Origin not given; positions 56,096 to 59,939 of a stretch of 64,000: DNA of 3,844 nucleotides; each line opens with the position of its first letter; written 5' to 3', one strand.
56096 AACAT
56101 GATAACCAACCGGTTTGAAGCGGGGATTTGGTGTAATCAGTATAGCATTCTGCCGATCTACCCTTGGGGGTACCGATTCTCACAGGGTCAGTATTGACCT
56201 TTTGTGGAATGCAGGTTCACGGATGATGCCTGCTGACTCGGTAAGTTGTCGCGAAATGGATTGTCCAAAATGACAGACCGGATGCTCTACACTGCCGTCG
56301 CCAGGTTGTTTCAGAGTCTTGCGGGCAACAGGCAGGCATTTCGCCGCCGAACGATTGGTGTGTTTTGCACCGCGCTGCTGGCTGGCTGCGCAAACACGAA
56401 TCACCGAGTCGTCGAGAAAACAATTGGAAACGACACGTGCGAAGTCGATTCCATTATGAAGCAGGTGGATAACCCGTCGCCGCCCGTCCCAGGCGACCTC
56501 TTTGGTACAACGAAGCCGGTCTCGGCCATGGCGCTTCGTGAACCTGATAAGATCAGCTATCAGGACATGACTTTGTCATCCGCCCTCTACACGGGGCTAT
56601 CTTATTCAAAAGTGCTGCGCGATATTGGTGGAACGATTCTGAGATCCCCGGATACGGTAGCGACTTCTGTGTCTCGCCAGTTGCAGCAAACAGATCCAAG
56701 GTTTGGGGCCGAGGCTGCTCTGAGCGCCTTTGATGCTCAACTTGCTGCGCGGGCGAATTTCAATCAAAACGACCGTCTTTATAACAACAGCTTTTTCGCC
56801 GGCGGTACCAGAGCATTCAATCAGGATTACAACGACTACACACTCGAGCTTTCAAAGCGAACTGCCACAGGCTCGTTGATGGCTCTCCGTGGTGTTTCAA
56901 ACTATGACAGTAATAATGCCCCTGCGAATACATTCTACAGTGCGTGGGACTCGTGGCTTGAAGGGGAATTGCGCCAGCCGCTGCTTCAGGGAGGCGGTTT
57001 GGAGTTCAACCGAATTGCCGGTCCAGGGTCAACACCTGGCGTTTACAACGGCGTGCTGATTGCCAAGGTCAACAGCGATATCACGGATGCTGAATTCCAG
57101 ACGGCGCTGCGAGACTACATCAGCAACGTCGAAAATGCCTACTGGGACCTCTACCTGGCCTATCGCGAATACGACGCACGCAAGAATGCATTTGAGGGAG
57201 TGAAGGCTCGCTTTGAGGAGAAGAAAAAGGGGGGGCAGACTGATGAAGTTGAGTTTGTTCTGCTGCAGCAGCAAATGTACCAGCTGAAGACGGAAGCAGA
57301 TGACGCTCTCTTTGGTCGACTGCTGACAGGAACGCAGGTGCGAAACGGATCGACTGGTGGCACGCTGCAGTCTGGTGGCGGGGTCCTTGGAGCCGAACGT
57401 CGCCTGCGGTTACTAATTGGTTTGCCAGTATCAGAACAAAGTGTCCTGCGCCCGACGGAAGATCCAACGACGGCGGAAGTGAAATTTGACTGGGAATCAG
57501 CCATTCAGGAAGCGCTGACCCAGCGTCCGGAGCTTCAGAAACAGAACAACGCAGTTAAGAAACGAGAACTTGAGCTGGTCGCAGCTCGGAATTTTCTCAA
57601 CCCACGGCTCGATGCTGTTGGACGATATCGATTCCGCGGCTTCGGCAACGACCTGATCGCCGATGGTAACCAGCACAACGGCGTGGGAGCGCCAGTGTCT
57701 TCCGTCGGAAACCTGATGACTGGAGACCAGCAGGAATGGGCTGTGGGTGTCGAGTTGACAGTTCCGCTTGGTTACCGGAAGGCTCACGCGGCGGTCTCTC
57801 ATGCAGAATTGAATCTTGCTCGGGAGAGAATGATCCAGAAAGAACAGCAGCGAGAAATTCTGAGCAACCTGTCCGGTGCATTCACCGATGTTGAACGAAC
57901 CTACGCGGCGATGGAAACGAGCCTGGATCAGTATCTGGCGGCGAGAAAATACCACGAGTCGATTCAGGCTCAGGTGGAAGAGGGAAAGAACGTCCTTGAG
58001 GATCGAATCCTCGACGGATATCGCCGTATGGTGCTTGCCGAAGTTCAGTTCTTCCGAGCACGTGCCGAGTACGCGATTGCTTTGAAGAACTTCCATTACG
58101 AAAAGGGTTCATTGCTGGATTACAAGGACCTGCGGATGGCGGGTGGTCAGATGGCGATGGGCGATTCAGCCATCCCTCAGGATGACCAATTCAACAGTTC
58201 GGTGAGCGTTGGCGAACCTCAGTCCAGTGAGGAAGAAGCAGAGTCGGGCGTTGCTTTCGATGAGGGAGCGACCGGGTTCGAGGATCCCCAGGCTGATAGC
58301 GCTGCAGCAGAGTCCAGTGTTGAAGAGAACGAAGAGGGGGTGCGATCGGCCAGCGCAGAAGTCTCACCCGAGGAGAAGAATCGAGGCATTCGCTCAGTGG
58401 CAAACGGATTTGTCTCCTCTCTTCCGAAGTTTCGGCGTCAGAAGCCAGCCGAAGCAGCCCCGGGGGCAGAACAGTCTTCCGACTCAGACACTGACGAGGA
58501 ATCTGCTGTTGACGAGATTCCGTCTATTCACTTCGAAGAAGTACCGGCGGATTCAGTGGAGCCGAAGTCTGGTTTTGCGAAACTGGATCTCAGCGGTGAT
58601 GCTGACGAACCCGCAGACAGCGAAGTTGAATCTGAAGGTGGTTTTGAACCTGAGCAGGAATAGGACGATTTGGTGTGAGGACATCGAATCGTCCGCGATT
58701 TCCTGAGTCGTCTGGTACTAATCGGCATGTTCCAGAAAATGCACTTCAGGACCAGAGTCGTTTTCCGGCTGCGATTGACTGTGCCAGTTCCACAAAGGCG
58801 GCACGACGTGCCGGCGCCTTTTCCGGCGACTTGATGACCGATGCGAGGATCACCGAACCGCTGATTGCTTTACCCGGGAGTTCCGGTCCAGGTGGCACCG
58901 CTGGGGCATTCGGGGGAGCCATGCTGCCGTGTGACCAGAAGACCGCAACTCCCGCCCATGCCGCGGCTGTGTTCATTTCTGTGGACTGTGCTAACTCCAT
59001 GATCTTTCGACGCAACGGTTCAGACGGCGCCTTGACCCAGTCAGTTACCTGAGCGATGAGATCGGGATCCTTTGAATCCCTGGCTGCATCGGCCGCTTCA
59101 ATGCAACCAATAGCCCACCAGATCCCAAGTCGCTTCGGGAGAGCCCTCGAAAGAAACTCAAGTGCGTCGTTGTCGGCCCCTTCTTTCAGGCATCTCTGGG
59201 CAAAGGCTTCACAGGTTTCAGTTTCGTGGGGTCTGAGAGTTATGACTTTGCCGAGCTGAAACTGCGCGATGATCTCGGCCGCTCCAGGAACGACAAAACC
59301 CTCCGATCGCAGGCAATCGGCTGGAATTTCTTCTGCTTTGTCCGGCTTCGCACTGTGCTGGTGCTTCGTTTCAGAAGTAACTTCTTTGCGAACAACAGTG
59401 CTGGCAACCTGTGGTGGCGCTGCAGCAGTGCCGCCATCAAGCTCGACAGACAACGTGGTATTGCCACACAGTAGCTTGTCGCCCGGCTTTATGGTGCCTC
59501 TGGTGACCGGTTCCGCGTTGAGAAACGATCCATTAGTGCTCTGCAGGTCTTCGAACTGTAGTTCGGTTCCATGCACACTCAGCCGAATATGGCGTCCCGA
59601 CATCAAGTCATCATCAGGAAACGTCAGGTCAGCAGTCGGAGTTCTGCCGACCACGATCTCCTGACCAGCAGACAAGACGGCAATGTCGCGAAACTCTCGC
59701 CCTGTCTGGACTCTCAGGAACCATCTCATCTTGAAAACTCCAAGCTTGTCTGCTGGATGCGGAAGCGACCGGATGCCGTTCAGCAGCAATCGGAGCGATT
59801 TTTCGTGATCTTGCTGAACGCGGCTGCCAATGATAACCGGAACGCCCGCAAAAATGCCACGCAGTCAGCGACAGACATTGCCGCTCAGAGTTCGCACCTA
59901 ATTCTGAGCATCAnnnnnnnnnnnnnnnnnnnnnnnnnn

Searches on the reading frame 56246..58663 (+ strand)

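Call 8: search_protein_families(library=pfam, proteins=[window:56246-58663:+], max_evalue=0.001)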
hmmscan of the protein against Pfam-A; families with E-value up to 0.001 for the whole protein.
window:56246-58663:+ (805 aa): 1 family
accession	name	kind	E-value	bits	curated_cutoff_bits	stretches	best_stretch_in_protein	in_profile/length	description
PF02321.23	OEP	-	3e-21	76.5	22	2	417-618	2-184/187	Outer membrane efflux protein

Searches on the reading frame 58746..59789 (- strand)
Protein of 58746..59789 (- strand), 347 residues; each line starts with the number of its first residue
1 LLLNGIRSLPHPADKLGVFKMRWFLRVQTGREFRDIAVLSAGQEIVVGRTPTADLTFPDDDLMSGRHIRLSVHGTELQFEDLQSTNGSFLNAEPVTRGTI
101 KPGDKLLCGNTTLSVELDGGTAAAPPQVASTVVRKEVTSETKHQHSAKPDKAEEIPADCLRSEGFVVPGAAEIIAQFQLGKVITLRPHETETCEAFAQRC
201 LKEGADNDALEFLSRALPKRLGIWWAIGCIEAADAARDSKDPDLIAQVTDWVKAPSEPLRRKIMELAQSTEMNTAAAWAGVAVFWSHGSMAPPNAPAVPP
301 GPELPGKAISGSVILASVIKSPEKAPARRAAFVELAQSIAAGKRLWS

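Call 8: search_protein_families(library=pfam, proteins=[window:58746-59789:-], max_evalue=0.001)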
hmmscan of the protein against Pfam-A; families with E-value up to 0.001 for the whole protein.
window:58746-59789:- (347 aa): 3 families
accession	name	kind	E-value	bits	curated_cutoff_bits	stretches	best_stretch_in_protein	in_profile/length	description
PF22011.2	DUF6931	-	2.9e-39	134.9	27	1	196-340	1-145/145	Family of unknown function (DUF6931)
PF16697.10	Yop-YscD_cpl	-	1.5e-10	41.6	33.2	1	41-115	15-90/94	Inner membrane component of T3SS, cytoplasmic domain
PF00498.31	FHA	-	2.1e-10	41.3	20.7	1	45-106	1-64/67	FHA domain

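Call 67: search_protein_families(library=ncbifam, proteins=[window:58746-59789:-], max_evalue=0.01)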
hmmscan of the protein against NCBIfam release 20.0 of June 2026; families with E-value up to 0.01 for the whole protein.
window:58746-59789:- (347 aa): 4 families
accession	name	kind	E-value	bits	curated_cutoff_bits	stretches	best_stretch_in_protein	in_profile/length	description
NF049868.1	FhaB_Rv0019c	equivalog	5e-13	49.4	125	1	35-114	79-157/158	FHA domain-containing protein FhaB/FipA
NF033760.1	gliding_GltG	equivalog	2.8e-09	36.1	650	1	45-153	26-132/650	adventurous gliding motility protein GltG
NF041660.2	oxygluDhInhib_OdhI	equivalog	4.6e-07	29.8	200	1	45-110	58-122/130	oxoglutarate dehydrogenase inhibitor Odhl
NF052573.1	HisKinEspAMyxo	equivalog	1.1e-05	23.6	1400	1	42-112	45-115/755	serine histidine kinase EspA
